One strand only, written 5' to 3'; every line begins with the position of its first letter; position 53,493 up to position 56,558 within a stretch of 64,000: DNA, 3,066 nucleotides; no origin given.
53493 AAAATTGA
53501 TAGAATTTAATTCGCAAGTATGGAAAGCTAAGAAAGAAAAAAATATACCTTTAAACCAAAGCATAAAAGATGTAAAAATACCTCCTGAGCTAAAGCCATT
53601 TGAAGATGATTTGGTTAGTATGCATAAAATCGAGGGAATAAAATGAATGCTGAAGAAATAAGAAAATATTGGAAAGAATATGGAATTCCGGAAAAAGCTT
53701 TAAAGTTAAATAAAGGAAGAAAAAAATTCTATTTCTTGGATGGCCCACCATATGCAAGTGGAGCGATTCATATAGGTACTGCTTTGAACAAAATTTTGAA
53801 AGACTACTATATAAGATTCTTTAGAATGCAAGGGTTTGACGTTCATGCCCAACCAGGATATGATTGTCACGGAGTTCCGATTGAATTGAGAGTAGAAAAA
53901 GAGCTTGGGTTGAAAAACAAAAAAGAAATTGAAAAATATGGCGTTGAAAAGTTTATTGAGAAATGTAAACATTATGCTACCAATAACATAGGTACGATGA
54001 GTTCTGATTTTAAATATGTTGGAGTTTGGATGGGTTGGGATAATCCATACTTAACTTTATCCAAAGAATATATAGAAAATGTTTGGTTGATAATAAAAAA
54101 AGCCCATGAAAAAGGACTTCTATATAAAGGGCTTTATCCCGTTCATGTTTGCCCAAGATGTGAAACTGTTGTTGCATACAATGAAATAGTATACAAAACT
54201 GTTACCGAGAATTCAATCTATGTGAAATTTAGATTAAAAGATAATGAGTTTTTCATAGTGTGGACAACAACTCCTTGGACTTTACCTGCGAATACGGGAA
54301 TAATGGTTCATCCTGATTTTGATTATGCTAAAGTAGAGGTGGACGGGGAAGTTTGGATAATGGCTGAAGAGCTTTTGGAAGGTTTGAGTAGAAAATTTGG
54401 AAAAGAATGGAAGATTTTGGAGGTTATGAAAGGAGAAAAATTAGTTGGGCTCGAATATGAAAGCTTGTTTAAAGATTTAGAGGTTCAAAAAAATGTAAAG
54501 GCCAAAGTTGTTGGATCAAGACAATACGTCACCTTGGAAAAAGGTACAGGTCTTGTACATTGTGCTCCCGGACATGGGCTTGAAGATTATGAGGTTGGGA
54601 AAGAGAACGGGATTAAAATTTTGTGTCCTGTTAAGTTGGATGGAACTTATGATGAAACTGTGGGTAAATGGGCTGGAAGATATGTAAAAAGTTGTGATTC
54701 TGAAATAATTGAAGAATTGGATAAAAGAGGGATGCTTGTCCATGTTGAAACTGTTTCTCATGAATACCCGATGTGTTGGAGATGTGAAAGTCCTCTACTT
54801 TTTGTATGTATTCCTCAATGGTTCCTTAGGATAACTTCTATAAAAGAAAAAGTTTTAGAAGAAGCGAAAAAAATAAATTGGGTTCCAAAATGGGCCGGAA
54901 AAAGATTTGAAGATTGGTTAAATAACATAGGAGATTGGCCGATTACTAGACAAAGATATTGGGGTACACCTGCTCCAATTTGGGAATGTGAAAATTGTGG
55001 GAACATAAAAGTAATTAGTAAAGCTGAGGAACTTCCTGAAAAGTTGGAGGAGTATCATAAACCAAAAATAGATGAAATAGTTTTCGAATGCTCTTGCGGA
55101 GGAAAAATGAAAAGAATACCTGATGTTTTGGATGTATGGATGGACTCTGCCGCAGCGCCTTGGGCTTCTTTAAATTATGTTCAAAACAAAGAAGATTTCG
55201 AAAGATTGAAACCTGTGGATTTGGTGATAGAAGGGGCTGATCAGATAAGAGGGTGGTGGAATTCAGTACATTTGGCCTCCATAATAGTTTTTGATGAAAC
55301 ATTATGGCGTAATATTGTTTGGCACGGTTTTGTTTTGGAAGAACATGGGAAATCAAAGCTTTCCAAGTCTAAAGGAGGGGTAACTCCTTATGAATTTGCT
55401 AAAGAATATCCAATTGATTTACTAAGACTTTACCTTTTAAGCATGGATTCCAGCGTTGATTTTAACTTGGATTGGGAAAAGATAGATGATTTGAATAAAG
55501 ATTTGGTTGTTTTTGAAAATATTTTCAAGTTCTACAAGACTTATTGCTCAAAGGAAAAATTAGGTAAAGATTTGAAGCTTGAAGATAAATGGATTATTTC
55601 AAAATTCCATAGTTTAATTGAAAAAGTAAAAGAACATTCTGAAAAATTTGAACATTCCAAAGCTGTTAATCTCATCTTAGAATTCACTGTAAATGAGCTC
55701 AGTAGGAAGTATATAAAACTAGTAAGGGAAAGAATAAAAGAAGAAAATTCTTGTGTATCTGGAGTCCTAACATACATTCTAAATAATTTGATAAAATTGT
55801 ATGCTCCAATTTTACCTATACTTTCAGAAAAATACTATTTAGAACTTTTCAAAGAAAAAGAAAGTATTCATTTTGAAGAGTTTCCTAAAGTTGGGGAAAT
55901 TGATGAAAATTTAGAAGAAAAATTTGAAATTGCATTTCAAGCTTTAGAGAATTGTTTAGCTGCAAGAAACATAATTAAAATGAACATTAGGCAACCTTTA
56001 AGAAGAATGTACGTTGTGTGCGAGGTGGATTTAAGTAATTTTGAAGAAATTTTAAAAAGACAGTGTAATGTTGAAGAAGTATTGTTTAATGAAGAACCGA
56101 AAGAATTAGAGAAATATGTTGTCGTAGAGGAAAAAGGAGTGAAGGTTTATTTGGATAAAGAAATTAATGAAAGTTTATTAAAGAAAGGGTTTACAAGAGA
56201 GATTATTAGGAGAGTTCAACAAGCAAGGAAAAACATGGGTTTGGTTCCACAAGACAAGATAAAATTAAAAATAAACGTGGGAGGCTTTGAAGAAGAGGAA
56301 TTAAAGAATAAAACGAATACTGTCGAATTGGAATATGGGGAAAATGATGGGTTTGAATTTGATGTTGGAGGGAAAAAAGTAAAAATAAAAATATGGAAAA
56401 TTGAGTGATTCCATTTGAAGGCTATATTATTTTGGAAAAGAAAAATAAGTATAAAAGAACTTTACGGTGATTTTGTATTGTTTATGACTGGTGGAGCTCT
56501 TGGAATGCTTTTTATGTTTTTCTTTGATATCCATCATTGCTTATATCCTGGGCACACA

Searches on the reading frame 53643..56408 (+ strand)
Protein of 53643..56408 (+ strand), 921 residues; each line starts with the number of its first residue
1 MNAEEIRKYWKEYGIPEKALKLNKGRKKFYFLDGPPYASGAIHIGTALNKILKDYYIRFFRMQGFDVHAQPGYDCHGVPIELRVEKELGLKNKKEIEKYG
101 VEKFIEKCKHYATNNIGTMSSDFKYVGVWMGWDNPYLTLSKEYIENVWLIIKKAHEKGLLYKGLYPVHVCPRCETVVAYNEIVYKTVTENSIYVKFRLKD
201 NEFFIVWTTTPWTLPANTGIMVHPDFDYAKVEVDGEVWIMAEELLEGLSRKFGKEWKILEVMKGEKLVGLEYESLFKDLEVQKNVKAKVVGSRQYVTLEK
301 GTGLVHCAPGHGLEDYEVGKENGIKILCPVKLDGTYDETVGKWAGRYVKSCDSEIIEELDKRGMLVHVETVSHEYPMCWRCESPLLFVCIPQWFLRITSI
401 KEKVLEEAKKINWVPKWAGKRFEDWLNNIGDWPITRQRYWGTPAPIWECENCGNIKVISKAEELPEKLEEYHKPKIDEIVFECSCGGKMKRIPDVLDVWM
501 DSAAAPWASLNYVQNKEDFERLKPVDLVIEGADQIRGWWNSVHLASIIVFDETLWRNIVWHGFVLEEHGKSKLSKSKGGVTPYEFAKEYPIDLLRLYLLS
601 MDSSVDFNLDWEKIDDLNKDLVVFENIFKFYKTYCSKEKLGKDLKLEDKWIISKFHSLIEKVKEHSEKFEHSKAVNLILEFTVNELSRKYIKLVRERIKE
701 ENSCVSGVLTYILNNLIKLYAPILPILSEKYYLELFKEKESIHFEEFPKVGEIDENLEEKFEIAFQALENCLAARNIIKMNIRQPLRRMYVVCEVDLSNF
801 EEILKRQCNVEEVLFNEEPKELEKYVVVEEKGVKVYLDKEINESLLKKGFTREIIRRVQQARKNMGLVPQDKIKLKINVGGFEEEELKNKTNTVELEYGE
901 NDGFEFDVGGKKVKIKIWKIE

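Call 86: search_protein_families(library=pfam, proteins=[window:53643-56408:+], max_evalue=0.00001)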
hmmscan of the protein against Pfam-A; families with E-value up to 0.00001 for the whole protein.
window:53643-56408:+ (921 aa): 4 families
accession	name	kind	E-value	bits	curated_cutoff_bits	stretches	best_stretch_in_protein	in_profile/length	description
PF00133.28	tRNA-synt_1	-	3.9e-113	378.8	22.7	1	7-609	3-413/414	tRNA synthetases class I (I, L, M and V)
PF08264.19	Anticodon_1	-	2.5e-28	99.3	25.1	1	648-787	1-145/148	Anticodon-binding domain of tRNA ligase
PF09334.17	tRNA-synt_1g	-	8.3e-20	71.3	20.1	1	36-178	8-131/391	tRNA synthetases class I (M)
PF19302.4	DUF5915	-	2.7e-13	50.3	27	1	819-919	86-194/195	Domain of unknown function (DUF5915)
